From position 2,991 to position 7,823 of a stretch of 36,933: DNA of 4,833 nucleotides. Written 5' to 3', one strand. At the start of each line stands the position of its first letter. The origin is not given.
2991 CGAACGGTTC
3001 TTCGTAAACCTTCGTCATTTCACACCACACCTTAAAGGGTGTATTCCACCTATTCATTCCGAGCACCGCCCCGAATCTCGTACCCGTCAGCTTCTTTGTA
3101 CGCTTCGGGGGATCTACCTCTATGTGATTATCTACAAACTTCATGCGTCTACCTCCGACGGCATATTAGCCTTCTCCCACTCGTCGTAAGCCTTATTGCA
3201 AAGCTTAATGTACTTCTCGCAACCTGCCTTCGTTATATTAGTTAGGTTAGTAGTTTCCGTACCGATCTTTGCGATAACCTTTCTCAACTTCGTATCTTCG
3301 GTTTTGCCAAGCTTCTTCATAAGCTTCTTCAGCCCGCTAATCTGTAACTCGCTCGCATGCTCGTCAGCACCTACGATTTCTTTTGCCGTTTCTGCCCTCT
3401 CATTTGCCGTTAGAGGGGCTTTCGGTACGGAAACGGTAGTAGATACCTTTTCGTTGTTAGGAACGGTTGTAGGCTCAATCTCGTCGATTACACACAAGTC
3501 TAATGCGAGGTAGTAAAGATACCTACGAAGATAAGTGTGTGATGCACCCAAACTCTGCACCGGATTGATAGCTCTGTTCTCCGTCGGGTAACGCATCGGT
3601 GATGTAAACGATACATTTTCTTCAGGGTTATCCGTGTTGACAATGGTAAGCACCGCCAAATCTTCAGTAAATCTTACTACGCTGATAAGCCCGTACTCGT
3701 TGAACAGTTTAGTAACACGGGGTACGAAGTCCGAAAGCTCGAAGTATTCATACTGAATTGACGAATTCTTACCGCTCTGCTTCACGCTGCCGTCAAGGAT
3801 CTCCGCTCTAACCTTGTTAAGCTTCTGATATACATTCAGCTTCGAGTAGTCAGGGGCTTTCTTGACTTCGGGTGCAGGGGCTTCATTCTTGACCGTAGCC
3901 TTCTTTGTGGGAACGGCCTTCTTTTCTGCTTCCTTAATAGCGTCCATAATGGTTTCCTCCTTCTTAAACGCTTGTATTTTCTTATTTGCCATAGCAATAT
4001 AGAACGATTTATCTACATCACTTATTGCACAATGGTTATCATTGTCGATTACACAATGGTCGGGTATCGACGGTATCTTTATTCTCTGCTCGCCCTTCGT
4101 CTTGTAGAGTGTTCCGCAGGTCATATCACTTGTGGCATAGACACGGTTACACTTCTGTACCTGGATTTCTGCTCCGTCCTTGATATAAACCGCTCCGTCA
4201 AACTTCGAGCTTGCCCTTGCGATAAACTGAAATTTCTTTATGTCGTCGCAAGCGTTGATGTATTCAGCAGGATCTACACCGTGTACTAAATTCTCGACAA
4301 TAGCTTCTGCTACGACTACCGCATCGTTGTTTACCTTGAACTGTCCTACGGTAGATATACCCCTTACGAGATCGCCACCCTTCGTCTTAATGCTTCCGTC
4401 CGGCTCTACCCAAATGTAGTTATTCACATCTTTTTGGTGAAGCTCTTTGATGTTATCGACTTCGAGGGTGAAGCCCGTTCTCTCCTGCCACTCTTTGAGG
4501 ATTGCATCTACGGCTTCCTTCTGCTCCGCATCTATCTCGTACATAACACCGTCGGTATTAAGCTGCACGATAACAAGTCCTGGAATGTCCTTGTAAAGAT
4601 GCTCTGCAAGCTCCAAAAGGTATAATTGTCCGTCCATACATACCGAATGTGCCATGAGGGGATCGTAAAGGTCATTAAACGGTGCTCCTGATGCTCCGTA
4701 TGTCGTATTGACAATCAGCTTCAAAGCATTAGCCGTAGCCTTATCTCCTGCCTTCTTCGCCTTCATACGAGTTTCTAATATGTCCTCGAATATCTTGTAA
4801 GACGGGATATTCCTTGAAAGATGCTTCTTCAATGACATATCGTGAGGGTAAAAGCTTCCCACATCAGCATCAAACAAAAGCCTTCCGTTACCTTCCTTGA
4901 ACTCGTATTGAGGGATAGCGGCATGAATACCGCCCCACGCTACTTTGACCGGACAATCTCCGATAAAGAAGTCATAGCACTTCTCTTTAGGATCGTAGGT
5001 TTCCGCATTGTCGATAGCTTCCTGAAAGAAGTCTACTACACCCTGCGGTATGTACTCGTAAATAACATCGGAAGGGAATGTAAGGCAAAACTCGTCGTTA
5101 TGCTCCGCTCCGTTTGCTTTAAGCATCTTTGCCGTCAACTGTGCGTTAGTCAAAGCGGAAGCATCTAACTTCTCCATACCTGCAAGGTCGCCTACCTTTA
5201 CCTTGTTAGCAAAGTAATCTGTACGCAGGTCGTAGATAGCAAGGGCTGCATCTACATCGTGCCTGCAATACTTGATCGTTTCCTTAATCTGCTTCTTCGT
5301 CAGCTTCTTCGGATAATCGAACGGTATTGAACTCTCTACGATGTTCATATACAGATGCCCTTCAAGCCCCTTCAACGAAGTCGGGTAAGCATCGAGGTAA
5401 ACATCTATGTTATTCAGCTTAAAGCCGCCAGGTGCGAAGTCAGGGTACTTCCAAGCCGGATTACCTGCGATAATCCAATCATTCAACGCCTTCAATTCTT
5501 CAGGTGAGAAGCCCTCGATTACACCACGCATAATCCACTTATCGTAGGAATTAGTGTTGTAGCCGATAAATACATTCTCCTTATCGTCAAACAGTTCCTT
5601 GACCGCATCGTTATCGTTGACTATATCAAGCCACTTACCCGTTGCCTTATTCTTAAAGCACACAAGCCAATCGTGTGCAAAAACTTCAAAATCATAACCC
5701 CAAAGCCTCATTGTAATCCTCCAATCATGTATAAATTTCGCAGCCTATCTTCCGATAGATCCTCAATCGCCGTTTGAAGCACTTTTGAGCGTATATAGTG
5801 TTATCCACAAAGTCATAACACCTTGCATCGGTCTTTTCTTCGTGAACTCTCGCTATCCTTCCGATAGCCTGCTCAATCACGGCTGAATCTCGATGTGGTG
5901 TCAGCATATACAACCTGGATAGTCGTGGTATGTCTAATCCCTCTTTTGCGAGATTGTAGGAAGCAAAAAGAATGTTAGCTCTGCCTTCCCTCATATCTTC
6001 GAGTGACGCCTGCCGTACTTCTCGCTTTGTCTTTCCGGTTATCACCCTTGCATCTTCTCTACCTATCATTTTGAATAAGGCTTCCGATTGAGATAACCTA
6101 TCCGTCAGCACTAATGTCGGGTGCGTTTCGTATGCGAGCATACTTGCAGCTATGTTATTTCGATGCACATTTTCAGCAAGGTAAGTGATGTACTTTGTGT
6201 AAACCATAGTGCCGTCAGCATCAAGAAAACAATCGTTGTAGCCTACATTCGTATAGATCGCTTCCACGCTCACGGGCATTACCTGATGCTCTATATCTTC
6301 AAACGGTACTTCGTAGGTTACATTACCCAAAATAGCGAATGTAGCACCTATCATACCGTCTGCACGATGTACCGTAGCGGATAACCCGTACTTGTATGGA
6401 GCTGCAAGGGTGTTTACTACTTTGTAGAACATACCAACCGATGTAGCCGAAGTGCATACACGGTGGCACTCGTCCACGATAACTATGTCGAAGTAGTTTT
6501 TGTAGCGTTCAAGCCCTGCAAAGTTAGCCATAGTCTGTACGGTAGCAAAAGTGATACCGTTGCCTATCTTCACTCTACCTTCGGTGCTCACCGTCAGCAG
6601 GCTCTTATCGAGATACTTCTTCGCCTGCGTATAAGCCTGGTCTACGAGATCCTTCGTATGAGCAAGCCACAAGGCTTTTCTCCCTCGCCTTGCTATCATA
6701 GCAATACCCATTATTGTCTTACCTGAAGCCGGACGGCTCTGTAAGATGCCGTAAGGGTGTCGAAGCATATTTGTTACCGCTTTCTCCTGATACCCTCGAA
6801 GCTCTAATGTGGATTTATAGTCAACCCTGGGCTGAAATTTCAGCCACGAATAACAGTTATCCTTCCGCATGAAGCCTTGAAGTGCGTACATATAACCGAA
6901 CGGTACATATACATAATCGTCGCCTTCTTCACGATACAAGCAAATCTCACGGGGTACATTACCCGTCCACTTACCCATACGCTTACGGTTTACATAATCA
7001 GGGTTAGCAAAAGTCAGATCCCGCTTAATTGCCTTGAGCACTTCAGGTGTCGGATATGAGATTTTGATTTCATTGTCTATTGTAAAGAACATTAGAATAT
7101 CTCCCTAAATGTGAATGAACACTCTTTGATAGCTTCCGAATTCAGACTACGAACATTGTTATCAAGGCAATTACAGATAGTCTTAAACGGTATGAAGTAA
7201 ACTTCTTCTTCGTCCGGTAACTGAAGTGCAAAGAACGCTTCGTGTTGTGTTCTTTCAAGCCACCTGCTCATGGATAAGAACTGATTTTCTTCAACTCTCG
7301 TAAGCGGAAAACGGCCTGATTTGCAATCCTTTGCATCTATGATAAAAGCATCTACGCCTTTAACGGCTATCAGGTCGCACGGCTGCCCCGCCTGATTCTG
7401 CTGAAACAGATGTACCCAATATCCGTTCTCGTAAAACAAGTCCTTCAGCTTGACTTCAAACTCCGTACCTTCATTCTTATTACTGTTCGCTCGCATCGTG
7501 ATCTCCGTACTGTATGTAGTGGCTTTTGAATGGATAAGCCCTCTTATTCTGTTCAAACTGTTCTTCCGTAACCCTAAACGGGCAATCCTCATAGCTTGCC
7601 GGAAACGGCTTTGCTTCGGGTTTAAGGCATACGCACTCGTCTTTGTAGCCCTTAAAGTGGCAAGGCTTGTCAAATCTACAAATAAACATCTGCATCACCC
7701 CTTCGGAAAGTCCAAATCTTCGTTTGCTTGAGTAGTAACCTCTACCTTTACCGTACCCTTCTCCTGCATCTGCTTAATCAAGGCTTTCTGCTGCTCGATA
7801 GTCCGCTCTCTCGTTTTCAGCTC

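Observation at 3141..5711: Replicative polymerase covalently fused to an ERF-type recombinase, next to its exonuclease partner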

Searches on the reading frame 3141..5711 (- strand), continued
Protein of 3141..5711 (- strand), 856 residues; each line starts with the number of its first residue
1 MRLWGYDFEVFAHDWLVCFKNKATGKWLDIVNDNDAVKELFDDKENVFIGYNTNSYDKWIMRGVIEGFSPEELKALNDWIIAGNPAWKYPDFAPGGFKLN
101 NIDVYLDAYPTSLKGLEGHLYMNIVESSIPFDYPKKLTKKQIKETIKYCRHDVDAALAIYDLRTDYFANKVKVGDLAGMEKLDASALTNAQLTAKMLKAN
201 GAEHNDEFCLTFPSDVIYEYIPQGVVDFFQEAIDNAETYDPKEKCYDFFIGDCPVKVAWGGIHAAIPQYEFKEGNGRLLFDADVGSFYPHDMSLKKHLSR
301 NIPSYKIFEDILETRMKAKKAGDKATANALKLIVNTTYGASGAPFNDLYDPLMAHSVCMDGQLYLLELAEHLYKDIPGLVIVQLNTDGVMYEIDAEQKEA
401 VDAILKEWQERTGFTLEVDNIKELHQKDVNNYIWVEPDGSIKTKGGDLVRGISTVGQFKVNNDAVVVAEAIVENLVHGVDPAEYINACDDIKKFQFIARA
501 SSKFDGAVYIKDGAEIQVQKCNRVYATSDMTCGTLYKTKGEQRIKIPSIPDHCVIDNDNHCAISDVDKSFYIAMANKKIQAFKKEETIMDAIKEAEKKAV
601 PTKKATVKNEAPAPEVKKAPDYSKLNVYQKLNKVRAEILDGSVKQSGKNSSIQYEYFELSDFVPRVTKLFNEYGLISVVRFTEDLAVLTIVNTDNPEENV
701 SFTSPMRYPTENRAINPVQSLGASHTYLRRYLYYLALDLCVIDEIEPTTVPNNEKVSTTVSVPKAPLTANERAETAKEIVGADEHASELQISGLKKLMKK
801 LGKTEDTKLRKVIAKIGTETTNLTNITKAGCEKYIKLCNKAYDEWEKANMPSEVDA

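Call 73: find_encoding_contigs(protein=P0005, flank=4000, max_places=2)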
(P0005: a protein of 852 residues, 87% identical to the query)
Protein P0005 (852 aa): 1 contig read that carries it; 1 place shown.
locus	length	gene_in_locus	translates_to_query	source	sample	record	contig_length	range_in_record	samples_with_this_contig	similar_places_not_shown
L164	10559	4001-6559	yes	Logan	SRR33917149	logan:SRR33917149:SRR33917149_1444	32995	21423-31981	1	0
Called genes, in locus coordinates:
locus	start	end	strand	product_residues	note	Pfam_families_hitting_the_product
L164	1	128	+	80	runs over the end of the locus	PF05339:DUF739, PF01381:HTH_3 (weak)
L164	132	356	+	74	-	-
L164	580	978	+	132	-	-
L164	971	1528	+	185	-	-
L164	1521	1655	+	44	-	-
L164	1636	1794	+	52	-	-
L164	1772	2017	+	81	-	-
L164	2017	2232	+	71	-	-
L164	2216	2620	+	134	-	PF03838:RecU (faint)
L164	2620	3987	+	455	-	PF00270:DEAD, PF04851:ResIII, PF00271:Helicase_C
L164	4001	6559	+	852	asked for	PF04404:ERF (weak)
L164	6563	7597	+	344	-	PF09588:YqaJ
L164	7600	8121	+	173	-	-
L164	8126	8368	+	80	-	-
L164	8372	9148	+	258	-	PF08708:PriCT_1 (weak)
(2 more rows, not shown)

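Call 74: find_encoding_contigs(protein=P0015, flank=4000, max_places=2)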
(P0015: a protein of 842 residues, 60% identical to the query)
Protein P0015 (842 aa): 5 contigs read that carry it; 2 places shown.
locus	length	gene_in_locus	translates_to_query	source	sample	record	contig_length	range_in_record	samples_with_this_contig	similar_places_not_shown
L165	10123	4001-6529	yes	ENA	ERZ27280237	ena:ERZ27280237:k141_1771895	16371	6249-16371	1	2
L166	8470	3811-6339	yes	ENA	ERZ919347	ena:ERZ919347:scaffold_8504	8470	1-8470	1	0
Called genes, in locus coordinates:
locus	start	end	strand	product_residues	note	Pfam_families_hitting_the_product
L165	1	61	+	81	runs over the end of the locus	PF05339:DUF739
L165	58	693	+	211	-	-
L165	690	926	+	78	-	-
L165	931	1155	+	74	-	-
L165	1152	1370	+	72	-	-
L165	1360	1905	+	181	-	PF06725:3D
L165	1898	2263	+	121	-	-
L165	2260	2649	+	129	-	-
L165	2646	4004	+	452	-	PF00270:DEAD, PF04851:ResIII, PF00271:Helicase_C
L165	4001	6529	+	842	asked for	PF04404:ERF (weak)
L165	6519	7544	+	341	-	PF09588:YqaJ (weak)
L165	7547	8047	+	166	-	-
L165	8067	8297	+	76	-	-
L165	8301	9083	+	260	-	PF08708:PriCT_1 (weak)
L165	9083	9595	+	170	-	-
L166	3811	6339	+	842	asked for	PF04404:ERF (weak)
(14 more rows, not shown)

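Call 83: search_protein_families(library=ncbifam, proteins=[window:3141-5711:-], max_evalue=0.01)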
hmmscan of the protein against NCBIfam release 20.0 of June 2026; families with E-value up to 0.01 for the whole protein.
window:3141-5711:- (856 aa): 4 families
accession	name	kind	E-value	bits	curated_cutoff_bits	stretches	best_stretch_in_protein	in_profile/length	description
NF004421.0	PRK05762.1-2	equivalog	4.3e-07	28.6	570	1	306-398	479-570/795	DNA polymerase II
NF004420.0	PRK05762.1-1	equivalog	2.8e-06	26.3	1435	1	306-365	468-527/783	DNA polymerase II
NF004422.0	PRK05762.1-4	equivalog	1.4e-05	23.6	1103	1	306-365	472-531/789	DNA polymerase II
NF004419.0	PRK05761.1-5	equivalog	0.00031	18.8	1285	1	327-445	655-771/932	DNA-directed DNA polymerase I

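Call 84: list_cluster_members(proteins=[P0110, P0053, P0107])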
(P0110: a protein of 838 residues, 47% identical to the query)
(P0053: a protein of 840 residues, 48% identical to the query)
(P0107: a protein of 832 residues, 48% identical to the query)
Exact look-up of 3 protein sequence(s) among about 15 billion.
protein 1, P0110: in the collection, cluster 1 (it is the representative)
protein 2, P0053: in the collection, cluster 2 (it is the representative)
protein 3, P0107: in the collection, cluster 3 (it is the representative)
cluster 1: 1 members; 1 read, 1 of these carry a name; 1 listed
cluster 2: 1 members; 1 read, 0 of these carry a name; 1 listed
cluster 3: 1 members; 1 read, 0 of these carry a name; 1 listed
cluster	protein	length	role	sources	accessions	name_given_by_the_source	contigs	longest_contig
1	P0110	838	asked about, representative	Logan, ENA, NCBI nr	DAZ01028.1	MAG TPA: DNA polymerase [Caudoviricetes sp.]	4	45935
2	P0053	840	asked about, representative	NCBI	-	-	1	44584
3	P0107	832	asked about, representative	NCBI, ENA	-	-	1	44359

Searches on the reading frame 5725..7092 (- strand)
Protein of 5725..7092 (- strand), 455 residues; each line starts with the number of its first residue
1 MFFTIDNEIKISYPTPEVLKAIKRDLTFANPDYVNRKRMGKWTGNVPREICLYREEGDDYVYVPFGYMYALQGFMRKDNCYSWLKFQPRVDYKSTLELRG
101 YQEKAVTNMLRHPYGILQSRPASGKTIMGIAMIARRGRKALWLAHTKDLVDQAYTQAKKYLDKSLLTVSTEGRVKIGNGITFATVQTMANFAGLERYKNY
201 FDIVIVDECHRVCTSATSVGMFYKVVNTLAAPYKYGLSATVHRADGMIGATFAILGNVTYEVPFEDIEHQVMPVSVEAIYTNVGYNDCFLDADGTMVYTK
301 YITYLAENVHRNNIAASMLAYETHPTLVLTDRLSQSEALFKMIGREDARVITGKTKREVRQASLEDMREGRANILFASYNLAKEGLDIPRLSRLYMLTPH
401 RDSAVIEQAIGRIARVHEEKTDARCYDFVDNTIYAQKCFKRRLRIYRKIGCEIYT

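Call 3: search_protein_families(library=pfam, proteins=[window:5725-7092:-], max_evalue=0.1)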
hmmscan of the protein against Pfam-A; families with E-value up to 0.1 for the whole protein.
window:5725-7092:- (455 aa): 8 families
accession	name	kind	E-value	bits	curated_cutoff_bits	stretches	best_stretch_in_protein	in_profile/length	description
PF04851.21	ResIII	-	1.5e-19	71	22.5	1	96-242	2-163/164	Type III restriction enzyme, res subunit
PF00271.37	Helicase_C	-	1.4e-12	48.3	23.5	1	321-416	13-109/110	Helicase conserved C-terminal domain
PF00270.35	DEAD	-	2.2e-10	41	26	1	101-242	3-161/167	DEAD/DEAH box helicase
PF13086.12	AAA_11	-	0.007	16.6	27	0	182-224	197-237/257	AAA domain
PF18766.7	SWI2_SNF2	-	0.024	14.7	26.7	1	141-218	52-136/221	SWI2/SNF2 ATPase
PF09848.15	SLFN-g3_helicase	-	0.03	14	24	1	121-218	10-97/354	Schlafen group 3, DNA/RNA helicase domain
PF11308.14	Glyco_hydro_129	-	0.035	13.6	25.6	1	232-306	61-132/324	Glycosyl hydrolases related to GH101 family, GH129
PF01564.23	Spermine_synth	-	0.098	12.6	22.9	0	184-217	75-108/186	Spermine/spermidine synthase domain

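Call 4: search_protein_families(library=phrogs, proteins=[window:5725-7092:-], max_evalue=0.01)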
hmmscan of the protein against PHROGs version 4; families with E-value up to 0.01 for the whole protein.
window:5725-7092:- (455 aa): 6 families
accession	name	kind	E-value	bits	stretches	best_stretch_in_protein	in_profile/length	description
phrog_16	-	DNA, RNA and nucleotide metabolism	7.3e-66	224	1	58-434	237-605/986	DNA helicase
phrog_9690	-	DNA, RNA and nucleotide metabolism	7.9e-32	111.5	1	194-447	31-293/306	DNA helicase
phrog_62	-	DNA, RNA and nucleotide metabolism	1.1e-19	70.5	2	88-246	687-854/1881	DNA helicase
phrog_16259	-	DNA, RNA and nucleotide metabolism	4.5e-12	46.8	1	82-215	100-239/330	DNA helicase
phrog_16694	-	unknown function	1.8e-07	30.5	1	93-213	270-413/1010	-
phrog_27849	-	unknown function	0.00026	20.3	0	121-164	41-84/664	-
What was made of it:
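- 5725..7092 (-): SF2 helicase (ResIII / Helicase_C) immediately upstream. Calls 3 and 4.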

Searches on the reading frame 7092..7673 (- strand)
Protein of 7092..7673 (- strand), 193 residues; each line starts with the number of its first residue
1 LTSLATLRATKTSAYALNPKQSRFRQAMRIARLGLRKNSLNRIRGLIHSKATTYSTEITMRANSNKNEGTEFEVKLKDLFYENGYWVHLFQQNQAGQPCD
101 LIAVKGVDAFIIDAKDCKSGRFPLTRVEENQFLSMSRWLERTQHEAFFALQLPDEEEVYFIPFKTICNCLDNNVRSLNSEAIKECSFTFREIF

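Call 3: search_protein_families(library=pfam, proteins=[window:7092-7673:-], max_evalue=0.1)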
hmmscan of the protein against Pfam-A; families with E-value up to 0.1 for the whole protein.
window:7092-7673:- (193 aa): 5 families
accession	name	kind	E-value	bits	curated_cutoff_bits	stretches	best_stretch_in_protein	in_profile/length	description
PF03838.20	RecU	-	6.3e-08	33.2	25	1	109-187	64-145/162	Recombination protein U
PF01870.24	Hjc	-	0.0073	16.7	21.1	1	93-163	23-91/93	Archaeal holliday junction resolvase (hjc)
PF24384.1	Ig_TMM62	-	0.038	14.1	27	1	16-79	9-74/128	TMEM62 Ig-like domain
PF03698.18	UPF0180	-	0.077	13.6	25.4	0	76-116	12-52/77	Uncharacterised protein family (UPF0180)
PF04471.18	Mrr_cat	-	0.088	13.4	21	0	66-118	3-58/115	Restriction endonuclease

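Call 4: search_protein_families(library=phrogs, proteins=[window:7092-7673:-], max_evalue=0.01)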
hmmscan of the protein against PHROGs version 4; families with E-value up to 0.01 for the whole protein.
window:7092-7673:- (193 aa): 2 families
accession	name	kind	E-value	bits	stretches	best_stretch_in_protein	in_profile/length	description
phrog_843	-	DNA, RNA and nucleotide metabolism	3.4e-15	57.1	1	63-190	5-150/177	Holliday junction resolvase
phrog_244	-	DNA, RNA and nucleotide metabolism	0.00011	23.6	1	59-146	2-79/186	RusA-like Holliday junction resolvase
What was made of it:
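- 7092..7673 (-): RecU-like Holliday-junction resolvase. Pfam RecU E=6e-8 and PHROG 843 E=3e-15 (calls 3, 4).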
